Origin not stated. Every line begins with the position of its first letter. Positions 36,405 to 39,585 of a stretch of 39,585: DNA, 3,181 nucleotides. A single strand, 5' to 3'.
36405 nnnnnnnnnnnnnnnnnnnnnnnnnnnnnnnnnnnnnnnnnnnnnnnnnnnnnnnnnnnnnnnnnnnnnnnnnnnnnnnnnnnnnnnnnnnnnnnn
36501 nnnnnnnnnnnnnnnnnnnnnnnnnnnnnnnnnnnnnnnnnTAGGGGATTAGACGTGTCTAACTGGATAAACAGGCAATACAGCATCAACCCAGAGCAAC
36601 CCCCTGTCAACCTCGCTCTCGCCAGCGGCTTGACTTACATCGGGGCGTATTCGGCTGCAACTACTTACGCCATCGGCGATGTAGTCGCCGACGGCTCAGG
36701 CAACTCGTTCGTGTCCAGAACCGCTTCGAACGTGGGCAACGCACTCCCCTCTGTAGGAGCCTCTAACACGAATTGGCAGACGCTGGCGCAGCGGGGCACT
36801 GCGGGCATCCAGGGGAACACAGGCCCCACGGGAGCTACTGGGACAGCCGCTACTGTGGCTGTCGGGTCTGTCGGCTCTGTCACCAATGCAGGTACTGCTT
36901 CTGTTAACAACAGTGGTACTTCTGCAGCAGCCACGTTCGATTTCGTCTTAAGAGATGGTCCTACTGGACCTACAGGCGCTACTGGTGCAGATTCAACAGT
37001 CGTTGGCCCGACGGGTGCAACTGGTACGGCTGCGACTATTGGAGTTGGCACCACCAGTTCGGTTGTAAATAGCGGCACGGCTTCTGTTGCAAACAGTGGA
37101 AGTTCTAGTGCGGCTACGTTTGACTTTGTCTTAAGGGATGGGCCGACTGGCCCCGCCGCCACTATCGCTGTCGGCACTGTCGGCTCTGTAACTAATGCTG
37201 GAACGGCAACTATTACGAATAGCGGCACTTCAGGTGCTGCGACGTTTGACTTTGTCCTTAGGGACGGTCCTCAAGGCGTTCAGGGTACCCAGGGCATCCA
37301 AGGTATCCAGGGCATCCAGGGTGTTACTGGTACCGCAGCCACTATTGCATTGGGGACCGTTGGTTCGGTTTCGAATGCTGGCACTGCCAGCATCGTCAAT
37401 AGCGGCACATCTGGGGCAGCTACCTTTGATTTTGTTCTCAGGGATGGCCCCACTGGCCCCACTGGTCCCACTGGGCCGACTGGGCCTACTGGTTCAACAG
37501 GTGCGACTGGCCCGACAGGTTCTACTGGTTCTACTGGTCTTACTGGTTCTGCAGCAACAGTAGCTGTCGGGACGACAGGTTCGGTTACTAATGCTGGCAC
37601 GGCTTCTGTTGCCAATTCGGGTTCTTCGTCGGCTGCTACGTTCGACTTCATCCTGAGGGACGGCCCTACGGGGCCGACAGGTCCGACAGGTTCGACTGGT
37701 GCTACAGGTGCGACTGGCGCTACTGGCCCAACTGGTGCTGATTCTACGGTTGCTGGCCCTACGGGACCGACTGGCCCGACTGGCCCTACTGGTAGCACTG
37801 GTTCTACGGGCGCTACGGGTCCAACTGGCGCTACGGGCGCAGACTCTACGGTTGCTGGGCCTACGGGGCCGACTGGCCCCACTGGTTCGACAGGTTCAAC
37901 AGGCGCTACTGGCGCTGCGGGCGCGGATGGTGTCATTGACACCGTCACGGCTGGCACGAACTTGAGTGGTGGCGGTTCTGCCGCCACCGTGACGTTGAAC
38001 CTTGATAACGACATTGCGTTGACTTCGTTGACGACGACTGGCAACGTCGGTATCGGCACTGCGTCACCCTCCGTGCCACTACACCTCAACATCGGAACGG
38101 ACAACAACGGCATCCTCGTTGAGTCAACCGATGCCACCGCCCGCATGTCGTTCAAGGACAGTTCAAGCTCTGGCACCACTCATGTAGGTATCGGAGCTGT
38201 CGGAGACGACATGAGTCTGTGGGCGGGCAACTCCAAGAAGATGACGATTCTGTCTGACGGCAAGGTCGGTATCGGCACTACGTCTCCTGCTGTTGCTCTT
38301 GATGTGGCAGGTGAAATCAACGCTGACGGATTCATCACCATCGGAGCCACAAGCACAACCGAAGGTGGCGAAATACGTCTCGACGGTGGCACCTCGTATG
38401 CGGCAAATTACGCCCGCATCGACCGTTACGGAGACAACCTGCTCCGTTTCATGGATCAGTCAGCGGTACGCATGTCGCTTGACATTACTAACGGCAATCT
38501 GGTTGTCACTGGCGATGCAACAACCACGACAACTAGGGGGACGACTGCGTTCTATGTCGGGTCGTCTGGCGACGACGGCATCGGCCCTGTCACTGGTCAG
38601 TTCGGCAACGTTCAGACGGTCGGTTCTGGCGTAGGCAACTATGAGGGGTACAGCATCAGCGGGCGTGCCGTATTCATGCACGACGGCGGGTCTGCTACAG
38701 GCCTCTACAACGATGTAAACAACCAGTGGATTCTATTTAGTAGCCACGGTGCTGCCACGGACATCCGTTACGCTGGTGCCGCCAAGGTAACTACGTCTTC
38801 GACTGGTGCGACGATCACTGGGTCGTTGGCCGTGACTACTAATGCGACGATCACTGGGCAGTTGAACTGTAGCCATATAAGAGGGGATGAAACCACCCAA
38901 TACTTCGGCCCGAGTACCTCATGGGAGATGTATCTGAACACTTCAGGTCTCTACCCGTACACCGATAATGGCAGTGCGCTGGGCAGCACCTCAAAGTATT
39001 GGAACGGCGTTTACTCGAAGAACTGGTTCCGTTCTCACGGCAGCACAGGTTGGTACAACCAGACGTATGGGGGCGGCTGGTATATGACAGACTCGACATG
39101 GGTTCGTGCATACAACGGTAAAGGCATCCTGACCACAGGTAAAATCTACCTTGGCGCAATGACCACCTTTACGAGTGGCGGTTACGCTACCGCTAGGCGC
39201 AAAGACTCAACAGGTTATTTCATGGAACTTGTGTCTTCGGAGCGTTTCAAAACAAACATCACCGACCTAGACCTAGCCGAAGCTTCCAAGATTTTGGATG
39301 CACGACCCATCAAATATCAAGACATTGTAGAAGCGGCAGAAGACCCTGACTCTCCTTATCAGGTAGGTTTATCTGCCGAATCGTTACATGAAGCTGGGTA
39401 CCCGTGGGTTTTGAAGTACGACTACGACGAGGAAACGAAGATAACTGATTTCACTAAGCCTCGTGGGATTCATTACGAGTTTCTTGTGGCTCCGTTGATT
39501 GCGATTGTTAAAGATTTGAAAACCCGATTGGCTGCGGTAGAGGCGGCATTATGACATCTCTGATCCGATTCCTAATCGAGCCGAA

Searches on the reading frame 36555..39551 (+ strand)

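Call 4: search_protein_families(library=pfam, proteins=[window:36555-39551:+], max_evalue=0.1)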
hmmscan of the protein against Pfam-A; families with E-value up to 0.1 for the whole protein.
window:36555-39551:+ (999 aa): 2 families
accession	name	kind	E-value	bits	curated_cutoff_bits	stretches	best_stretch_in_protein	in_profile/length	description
PF01391.23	Collagen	-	9.6e-16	57.7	27.2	3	370-429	1-59/60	Collagen triple helix repeat (20 copies)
PF13884.11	Peptidase_S74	-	0.0026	18.4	22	1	894-947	1-52/58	Chaperone of endosialidase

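Call 5: search_protein_families(library=phrogs, proteins=[window:36555-39551:+], max_evalue=0.01)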
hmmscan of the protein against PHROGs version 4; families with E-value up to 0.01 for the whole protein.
window:36555-39551:+ (999 aa): 28 families (the best 25 are shown)
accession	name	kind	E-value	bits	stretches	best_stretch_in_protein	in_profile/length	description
phrog_8745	-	tail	8.2e-35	120.5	3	369-594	1424-1619/1803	tail fiber protein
phrog_5073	-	tail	1.9e-33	117.3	3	368-461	259-359/519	tail fiber protein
phrog_6320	-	tail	1.5e-23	84.5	2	369-500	124-223/745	tail fiber protein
phrog_819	-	tail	2.9e-20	73.1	2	369-464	501-597/1024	tail protein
phrog_18350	-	tail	2.5e-17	64.4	4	238-333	99-195/253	tail fiber protein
phrog_21765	-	unknown function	1e-12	48.8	1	195-243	179-224/422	-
phrog_29268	-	unknown function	6.9e-11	42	2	217-352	386-530/653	-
phrog_366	-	tail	1e-10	42.6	2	370-476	309-388/474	tail fiber protein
phrog_1806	-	tail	2.9e-10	40.9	2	298-412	118-226/276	collagen like minor tail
phrog_3420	-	unknown function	1.4e-07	30.5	2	370-527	261-408/929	-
phrog_3904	-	tail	1.4e-06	27.9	1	72-332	665-890/1086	tail fiber protein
phrog_10972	-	tail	6.1e-06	26.9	1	298-353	166-226/343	tail fiber protein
phrog_36982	-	unknown function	1.1e-05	24.6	1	312-487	561-737/944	-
phrog_17587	-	tail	1.2e-05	25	3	369-428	359-417/641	tail fiber protein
phrog_27088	-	unknown function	7.8e-05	23.4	1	146-236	75-168/269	-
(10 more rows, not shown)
